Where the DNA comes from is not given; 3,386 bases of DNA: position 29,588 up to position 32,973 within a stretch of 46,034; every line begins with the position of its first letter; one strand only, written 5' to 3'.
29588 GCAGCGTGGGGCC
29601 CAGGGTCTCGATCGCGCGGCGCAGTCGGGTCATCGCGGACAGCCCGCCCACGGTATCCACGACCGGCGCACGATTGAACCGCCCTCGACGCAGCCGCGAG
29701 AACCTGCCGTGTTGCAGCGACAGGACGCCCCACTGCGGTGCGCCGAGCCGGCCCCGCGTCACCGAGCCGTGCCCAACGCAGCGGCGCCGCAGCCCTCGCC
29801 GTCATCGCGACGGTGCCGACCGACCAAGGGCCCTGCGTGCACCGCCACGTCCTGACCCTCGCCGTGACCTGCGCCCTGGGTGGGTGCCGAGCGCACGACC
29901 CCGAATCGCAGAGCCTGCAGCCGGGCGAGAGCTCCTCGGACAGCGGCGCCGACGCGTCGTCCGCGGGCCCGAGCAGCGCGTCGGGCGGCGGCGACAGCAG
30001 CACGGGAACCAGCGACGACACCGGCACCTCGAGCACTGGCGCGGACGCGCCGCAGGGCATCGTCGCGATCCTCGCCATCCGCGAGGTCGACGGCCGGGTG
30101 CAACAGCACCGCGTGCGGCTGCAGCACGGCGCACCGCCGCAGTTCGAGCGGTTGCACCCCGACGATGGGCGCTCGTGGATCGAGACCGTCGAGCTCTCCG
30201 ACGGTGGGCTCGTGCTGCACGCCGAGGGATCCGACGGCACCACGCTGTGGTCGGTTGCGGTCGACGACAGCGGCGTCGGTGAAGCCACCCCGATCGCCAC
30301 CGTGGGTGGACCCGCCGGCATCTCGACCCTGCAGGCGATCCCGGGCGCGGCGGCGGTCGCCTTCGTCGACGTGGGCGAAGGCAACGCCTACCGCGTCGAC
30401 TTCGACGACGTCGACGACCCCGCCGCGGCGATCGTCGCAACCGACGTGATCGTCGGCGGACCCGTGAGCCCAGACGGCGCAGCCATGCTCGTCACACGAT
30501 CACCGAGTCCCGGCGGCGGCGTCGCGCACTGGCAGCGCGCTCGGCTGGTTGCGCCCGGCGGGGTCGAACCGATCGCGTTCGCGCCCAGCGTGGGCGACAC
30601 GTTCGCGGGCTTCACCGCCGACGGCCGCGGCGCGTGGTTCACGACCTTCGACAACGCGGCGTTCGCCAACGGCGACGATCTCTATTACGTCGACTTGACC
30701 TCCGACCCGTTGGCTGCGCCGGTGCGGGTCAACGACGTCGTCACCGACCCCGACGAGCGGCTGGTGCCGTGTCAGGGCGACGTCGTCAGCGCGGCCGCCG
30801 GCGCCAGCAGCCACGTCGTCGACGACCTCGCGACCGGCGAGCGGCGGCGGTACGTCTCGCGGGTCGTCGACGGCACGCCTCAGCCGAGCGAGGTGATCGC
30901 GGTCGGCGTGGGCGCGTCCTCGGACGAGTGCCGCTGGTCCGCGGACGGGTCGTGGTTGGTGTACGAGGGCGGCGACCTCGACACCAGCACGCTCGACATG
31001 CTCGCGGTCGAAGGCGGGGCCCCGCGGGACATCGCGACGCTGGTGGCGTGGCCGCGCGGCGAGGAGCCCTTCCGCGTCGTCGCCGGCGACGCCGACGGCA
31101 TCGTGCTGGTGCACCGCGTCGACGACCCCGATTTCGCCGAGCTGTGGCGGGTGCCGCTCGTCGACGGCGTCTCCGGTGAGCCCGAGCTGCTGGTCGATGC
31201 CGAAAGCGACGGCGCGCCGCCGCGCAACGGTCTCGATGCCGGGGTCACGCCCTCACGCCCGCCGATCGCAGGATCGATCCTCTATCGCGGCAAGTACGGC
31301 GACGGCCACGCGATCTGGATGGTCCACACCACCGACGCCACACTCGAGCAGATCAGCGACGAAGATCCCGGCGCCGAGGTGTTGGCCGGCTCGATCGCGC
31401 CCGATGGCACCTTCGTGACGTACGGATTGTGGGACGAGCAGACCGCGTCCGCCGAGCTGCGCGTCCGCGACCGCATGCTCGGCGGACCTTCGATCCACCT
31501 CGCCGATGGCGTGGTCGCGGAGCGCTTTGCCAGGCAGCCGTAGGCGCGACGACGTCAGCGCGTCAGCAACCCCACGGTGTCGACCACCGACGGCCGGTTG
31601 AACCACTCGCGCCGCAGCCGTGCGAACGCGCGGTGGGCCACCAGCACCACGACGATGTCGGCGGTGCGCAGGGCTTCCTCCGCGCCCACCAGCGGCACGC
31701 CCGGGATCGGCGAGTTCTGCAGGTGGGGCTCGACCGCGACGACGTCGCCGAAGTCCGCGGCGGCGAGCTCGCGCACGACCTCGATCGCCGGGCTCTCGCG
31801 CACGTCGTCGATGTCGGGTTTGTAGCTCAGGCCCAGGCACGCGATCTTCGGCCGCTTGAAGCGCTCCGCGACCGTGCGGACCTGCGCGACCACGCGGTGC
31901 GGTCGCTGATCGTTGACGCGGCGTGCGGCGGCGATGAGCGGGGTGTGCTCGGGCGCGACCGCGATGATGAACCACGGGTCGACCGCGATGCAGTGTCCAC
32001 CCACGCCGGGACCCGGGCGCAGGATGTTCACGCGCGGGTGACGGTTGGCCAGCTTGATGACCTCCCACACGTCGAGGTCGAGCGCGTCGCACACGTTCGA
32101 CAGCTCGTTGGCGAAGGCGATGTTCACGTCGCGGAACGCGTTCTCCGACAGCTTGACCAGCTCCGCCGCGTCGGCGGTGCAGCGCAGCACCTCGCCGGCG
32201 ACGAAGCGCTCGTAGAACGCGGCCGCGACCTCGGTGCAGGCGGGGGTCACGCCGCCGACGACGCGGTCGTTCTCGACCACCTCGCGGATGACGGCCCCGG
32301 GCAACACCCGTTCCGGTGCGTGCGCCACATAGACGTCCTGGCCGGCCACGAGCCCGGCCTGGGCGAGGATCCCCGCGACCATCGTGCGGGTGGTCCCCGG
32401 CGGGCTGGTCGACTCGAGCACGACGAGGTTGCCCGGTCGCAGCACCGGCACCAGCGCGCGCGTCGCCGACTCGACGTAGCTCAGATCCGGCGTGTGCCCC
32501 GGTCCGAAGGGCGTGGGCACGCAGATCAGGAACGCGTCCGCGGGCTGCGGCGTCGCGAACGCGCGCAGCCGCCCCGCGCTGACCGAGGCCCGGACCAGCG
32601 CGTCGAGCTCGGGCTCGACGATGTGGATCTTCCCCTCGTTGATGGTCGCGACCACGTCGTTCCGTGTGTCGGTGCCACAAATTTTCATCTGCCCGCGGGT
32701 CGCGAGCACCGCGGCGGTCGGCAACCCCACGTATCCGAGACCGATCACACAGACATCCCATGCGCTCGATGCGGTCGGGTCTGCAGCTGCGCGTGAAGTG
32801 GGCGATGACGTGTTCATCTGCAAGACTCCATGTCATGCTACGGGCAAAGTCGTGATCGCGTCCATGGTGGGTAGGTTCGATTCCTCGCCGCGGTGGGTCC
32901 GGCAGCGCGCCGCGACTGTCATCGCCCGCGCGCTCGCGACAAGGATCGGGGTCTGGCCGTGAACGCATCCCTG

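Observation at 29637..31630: Duplicated 3' end of the UDP-sugar dehydrogenase gene flanks the inserted lipoprotein gene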

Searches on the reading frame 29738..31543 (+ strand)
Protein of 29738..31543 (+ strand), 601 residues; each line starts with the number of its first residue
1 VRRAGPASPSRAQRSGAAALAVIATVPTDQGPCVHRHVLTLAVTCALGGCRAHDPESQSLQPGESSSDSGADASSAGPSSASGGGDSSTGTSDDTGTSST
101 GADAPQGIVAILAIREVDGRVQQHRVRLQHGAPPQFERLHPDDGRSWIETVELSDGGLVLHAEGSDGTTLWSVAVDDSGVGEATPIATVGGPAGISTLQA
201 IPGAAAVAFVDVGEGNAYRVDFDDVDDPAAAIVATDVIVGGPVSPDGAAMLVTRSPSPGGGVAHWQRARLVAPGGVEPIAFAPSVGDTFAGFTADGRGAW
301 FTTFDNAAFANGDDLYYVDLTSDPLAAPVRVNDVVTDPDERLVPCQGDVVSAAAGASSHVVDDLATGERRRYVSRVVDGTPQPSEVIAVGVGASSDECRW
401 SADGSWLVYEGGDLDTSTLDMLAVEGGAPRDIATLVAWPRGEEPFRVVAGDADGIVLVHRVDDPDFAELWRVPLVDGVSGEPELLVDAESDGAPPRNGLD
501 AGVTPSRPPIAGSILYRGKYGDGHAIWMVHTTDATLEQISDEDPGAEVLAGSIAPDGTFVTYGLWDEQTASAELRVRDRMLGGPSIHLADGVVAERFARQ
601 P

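Call 6: search_protein_families(library=pfam, proteins=[window:29738-31543:+], max_evalue=0.01)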
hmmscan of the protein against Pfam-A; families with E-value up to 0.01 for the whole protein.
window:29738-31543:+ (601 aa): 0 families

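Call 18: find_homologous_proteins(query=window:29837-31543:+, max_evalue=0.00001)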
Query window:29837-31543:+ (568 aa): 2 proteins with E <= 0.00001 among 8000 candidates.
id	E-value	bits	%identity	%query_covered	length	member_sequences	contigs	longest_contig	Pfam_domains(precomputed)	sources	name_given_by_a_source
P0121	0.0e+0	1254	100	100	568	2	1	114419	-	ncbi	ncbi:MAG: hypothetical protein U0168_17270 [Nannocystaceae bacterium]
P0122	7.1e-225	766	63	100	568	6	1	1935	-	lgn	-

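Call 21: find_encoding_contigs(protein=P0122, flank=8000, max_places=6)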
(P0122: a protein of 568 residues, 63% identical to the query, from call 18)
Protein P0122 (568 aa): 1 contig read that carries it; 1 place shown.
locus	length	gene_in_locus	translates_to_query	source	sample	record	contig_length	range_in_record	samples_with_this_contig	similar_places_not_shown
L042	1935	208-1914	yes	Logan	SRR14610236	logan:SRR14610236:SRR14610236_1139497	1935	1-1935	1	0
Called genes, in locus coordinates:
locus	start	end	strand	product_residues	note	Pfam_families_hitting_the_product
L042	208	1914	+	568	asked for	-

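Call 22: search_protein_families(library=pfam, proteins=[L038:9380-10204:+, L038:4707-6299:+], max_evalue=0.01)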
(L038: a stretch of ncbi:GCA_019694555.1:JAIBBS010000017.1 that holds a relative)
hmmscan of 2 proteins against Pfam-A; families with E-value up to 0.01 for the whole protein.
L038:9380-10204:+ (275 aa): 1 family
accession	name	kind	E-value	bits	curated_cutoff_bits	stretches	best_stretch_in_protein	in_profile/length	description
PF01098.24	FTSW_RODA_SPOVE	-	0.00049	19.6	26.4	1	56-174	66-191/356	Cell cycle protein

L038:4707-6299:+ (530 aa): 0 families

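Call 54: search_protein_families(library=pfam, proteins=[window:29837-31543:+, L043:3402-4250:-], max_evalue=1)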
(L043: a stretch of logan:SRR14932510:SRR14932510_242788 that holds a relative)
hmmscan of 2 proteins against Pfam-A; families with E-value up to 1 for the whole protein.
window:29837-31543:+ (568 aa): 1 family
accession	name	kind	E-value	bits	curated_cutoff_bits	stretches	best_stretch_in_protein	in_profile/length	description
PF19690.4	DUF6191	-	0.02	15.3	27.4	1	450-467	17-34/42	Family of unknown function (DUF6191)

L043:3402-4250:- (282 aa): 1 family
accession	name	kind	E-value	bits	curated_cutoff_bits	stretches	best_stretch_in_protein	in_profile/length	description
PF01098.24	FTSW_RODA_SPOVE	-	0.0003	20.3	26.4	1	56-174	66-191/356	Cell cycle protein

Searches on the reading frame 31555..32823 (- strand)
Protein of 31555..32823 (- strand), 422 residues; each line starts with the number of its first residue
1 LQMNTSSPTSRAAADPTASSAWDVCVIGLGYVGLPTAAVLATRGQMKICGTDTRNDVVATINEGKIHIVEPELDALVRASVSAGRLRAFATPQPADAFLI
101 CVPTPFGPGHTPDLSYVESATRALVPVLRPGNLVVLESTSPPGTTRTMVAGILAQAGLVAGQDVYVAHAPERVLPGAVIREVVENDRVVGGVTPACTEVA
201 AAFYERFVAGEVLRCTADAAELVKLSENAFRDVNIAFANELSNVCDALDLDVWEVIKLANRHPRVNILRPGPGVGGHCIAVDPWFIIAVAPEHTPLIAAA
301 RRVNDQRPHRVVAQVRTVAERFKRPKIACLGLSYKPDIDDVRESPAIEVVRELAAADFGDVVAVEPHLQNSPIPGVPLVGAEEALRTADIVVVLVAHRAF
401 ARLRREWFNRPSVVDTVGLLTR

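Call 6: search_protein_families(library=pfam, proteins=[window:31555-32823:-], max_evalue=0.01)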
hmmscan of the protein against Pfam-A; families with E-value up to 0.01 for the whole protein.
window:31555-32823:- (422 aa): 4 families
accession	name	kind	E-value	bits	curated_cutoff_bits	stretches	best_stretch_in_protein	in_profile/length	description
PF03721.20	UDPG_MGDP_dh_N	-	2.6e-50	171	27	1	24-199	3-182/187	UDP-glucose/GDP-mannose dehydrogenase family, NAD binding domain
PF00984.24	UDPG_MGDP_dh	-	1.3e-29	102.6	25.4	1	219-305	2-93/94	UDP-glucose/GDP-mannose dehydrogenase family, central domain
PF03720.21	UDPG_MGDP_dh_C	-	9.5e-18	64.9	30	1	328-420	1-101/103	UDP-glucose/GDP-mannose dehydrogenase family, UDP binding domain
PF02826.25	2-Hacid_dh_C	-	0.0025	17.7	25.1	0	18-78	33-90/178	D-isomer specific 2-hydroxyacid dehydrogenase, NAD binding domain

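Call 19: list_cluster_members(proteins=[P0001, P0121, window:31555-32823:-, window:31555-32817:-, P0122])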
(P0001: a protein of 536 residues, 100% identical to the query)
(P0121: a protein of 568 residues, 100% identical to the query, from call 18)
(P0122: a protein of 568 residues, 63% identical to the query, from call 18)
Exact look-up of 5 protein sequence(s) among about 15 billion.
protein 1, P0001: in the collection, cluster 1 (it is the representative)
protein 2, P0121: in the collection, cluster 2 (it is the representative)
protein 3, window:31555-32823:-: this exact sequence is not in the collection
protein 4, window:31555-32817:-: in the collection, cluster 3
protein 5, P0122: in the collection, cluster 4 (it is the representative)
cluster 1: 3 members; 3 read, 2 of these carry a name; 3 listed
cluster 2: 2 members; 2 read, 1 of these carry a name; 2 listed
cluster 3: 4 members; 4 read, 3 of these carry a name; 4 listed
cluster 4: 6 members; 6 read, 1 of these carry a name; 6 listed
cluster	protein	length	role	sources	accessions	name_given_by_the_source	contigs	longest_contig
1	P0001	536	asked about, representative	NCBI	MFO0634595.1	MAG: heparinase II/III-family protein [Nannocystaceae bacterium]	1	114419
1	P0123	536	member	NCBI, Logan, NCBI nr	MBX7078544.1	MAG: heparinase II/III-family protein [Nannocystaceae bacterium] | heparinase II/III-family protein [Nannocystaceae bacterium]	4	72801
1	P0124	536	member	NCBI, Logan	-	-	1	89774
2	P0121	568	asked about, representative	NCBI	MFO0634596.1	MAG: hypothetical protein U0168_17270 [Nannocystaceae bacterium]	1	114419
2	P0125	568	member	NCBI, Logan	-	-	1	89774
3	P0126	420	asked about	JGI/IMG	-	UDP-N-acetyl-D-mannosaminuronic acid dehydrogenase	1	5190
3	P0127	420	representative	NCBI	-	-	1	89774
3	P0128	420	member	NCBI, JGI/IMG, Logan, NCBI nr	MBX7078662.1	MAG: UDP-N-acetyl-D-mannosamine dehydrogenase [Nannocystaceae bacterium] | UDP-N-acetyl-D-mannosamine dehydrogenase [Nannocystaceae bacterium]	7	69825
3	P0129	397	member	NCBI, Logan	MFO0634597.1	MAG: UDP-N-acetyl-D-mannosamine dehydrogenase [Nannocystaceae bacterium]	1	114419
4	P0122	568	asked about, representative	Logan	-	-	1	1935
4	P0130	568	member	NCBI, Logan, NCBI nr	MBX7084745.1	MAG: hypothetical protein K1X88_36410 [Nannocystaceae bacterium] | hypothetical protein [Nannocystaceae bacterium]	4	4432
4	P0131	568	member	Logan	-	-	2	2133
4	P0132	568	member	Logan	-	-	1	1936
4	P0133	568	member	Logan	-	-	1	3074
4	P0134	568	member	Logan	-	-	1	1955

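Call 22: search_protein_families(library=pfam, proteins=[L038:9380-10204:+, L038:4707-6299:+], max_evalue=0.01)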
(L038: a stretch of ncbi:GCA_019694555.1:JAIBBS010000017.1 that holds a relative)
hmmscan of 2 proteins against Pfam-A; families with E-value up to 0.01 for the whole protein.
L038:9380-10204:+ (275 aa): 1 family
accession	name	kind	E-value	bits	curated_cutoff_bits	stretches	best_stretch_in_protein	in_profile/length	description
PF01098.24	FTSW_RODA_SPOVE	-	0.00049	19.6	26.4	1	56-174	66-191/356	Cell cycle protein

L038:4707-6299:+ (530 aa): 0 families

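Call 54: search_protein_families(library=pfam, proteins=[L043:3402-4250:-], max_evalue=1)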
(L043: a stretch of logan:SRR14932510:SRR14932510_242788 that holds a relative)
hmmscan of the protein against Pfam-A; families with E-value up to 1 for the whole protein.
L043:3402-4250:- (282 aa): 1 family
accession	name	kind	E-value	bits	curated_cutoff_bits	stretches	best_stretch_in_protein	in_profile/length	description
PF01098.24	FTSW_RODA_SPOVE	-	0.0003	20.3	26.4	1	56-174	66-191/356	Cell cycle protein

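Call 62: find_homologous_proteins(query=window:31555-32817:-, max_evalue=1e-150)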
Query window:31555-32817:- (420 aa): 133 proteins with E <= 1e-150 among 8000 candidates; the best 120 are listed.
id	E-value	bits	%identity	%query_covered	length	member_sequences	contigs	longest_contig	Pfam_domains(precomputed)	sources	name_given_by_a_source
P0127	4.4e-272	920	100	100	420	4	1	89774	PF00984.25,PF03721.21,PF03720.23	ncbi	-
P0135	1.1e-233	794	85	100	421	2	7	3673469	PF00984.25,PF03721.21,PF03720.23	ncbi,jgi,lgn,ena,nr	ncbi:MAG: UDP-N-acetyl-D-mannosamine dehydrogenase [Deltaproteobacteria bacterium]|jgi:UDP-N-acetyl-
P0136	1.2e-223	761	84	97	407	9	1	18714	PF00984.25,PF03721.21,PF03720.23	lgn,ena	-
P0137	1.4e-223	760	82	100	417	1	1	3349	PF00984.25,PF03446.22,PF03721.21,PF03720.23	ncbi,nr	ncbi:MAG: UDP-N-acetyl-D-mannosamine dehydrogenase [Deltaproteobacteria bacterium]|nr:UDP-N-acetyl-D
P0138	1.8e-222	757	82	100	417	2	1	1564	PF00984.25,PF03446.22,PF03721.21,PF03720.23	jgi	jgi:UDP-N-acetyl-D-mannosaminuronic acid dehydrogenase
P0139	7.6e-222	755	84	97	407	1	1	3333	PF00984.25,PF03721.21,PF03720.23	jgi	jgi:UDP-N-acetyl-D-mannosaminuronic acid dehydrogenase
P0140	2.3e-221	753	84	97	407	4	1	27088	PF00984.25,PF03446.22,PF03721.21,PF03720.23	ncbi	-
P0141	7.2e-220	748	83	97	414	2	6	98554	PF00984.25,PF03721.21,PF03720.23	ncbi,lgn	-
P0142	1.9e-216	737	82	97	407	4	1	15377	PF00984.25,PF03721.21,PF03720.23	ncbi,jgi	jgi:UDP-N-acetyl-D-mannosaminuronic acid dehydrogenase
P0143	3.0e-215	733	81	95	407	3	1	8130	PF00984.25,PF03721.21,PF03720.23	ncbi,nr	ncbi:MAG TPA: UDP-N-acetyl-D-mannosamine dehydrogenase [Nannocystaceae bacterium]|nr:UDP-N-acetyl-D-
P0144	3.1e-214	730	81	97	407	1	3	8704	PF00984.25,PF03721.21,PF03720.23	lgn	-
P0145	1.4e-211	721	81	97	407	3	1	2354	PF00984.25,PF03721.21,PF03720.23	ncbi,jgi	-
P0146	5.8e-208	709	79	98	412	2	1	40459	PF00984.25,PF03446.22,PF03721.21,PF03720.23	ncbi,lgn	-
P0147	9.6e-206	702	79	95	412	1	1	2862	PF00984.25,PF03721.21,PF03720.23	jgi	-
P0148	1.1e-202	692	77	97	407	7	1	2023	PF00984.25,PF03721.21,PF03720.23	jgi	jgi:UDP-N-acetyl-D-mannosaminuronic acid dehydrogenase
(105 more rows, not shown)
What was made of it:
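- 31555..32817 (-): wecC (UDP-N-acetyl-D-mannosamine dehydrogenase family, 420 aa). calls 6, 19, 62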

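Call 63: find_encoding_contigs(protein=P0140, flank=9000, max_places=2)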
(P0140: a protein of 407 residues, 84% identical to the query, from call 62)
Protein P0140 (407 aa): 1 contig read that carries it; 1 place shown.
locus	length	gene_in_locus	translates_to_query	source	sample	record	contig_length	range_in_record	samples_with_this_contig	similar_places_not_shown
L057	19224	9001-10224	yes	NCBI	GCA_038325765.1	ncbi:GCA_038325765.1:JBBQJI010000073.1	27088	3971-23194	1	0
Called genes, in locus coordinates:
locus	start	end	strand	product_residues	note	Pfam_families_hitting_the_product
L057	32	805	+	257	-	PF13398:Peptidase_M50B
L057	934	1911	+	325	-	PF08239:SH3_3, PF01551:Peptidase_M23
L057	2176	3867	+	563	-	PF01510:Amidase_2, PF25275:Golvesin_C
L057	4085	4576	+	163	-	-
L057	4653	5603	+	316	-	PF03781:FGE-sulfatase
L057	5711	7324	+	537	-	-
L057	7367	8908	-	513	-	PF00953:Glycos_transf_4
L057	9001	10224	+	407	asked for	PF03446:NAD_binding_2 (faint), PF03721:UDPG_MGDP_dh_N, PF00984:UDPG_MGDP_dh, PF03720:UDPG_MGDP_dh_C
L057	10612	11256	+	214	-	PF25087:GMPPB_C (faint), PF00132:Hexapep (faint), PF25084:LbH_EIF2B (weak)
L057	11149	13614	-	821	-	PF02810:SEC-C, PF25948:DUF7986 (weak)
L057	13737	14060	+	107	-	-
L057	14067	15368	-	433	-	-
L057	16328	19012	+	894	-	PF24681:Kelch_KLHDC2_KLHL20_DRC7 (weak), PF05406:WGR (weak)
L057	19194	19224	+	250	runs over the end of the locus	-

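Call 64: find_encoding_contigs(protein=P0136, flank=9000, max_places=2)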
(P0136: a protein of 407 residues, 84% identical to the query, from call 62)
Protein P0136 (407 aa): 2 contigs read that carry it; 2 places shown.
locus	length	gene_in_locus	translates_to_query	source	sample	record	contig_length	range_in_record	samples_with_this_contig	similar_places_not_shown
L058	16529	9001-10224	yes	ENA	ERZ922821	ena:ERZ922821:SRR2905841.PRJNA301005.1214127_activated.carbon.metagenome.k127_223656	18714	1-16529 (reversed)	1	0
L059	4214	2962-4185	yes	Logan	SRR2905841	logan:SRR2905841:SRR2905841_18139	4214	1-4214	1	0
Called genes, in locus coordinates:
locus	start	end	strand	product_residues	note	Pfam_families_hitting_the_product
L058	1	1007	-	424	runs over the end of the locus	-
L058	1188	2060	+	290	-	-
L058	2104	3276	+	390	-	PF04542:Sigma70_r2, PF08281:Sigma70_r4_2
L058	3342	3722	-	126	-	PF13620:CarboxypepD_reg (weak)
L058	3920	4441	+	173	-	-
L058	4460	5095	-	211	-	PF01327:Pep_deformylase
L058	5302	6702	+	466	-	PF28492:Beta_helix_4 (weak)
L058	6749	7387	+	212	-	-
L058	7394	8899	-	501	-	PF00953:Glycos_transf_4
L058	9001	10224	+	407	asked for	PF03721:UDPG_MGDP_dh_N, PF00984:UDPG_MGDP_dh, PF03720:UDPG_MGDP_dh_C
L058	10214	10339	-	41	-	-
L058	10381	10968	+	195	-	PF05685:Uma2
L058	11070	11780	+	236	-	PF08238:Sel1 (faint)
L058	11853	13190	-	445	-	PF01839:FG-GAP (faint), PF13517:FG-GAP_3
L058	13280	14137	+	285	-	PF12740:PETase, PF01738:DLH, PF00326:Peptidase_S9 (faint)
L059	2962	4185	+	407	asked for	PF03721:UDPG_MGDP_dh_N, PF00984:UDPG_MGDP_dh, PF03720:UDPG_MGDP_dh_C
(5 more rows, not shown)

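Call 65: find_encoding_contigs(protein=P0142, flank=9000, max_places=2)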
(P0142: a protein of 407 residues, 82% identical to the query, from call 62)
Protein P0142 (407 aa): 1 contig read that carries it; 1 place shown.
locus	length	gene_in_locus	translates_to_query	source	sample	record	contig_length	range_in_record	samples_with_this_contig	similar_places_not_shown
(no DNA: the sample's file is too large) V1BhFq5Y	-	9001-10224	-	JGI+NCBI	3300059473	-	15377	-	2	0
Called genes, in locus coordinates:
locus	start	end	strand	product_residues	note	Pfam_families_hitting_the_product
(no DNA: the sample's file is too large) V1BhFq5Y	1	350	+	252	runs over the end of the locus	PF13398:Peptidase_M50B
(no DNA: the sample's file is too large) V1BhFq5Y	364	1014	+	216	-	PF04542:Sigma70_r2 (weak), PF08281:Sigma70_r4_2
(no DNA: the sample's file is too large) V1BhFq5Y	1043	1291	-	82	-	-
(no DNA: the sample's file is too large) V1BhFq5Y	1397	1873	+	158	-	-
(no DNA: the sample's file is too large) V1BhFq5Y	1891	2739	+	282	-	PF03781:FGE-sulfatase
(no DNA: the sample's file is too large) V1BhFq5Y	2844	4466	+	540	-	-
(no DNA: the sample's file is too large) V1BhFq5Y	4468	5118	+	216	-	-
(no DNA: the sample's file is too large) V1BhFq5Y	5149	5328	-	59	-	-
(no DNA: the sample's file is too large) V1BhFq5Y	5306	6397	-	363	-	PF02830:V4R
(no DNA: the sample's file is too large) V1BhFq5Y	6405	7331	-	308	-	PF00069:Pkinase, PF07714:PK_Tyr_Ser-Thr, PF06293:Kdo (faint), PF03109:ABC1 (weak)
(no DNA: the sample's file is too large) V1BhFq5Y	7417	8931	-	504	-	PF00953:Glycos_transf_4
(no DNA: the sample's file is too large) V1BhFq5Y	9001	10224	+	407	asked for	PF03721:UDPG_MGDP_dh_N, PF00984:UDPG_MGDP_dh, PF03720:UDPG_MGDP_dh_C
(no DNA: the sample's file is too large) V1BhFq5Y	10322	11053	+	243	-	PF04402:SIMPL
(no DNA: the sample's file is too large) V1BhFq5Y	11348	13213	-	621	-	?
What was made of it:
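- Tried and rejected: One look-up returned no DNA (call 65).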
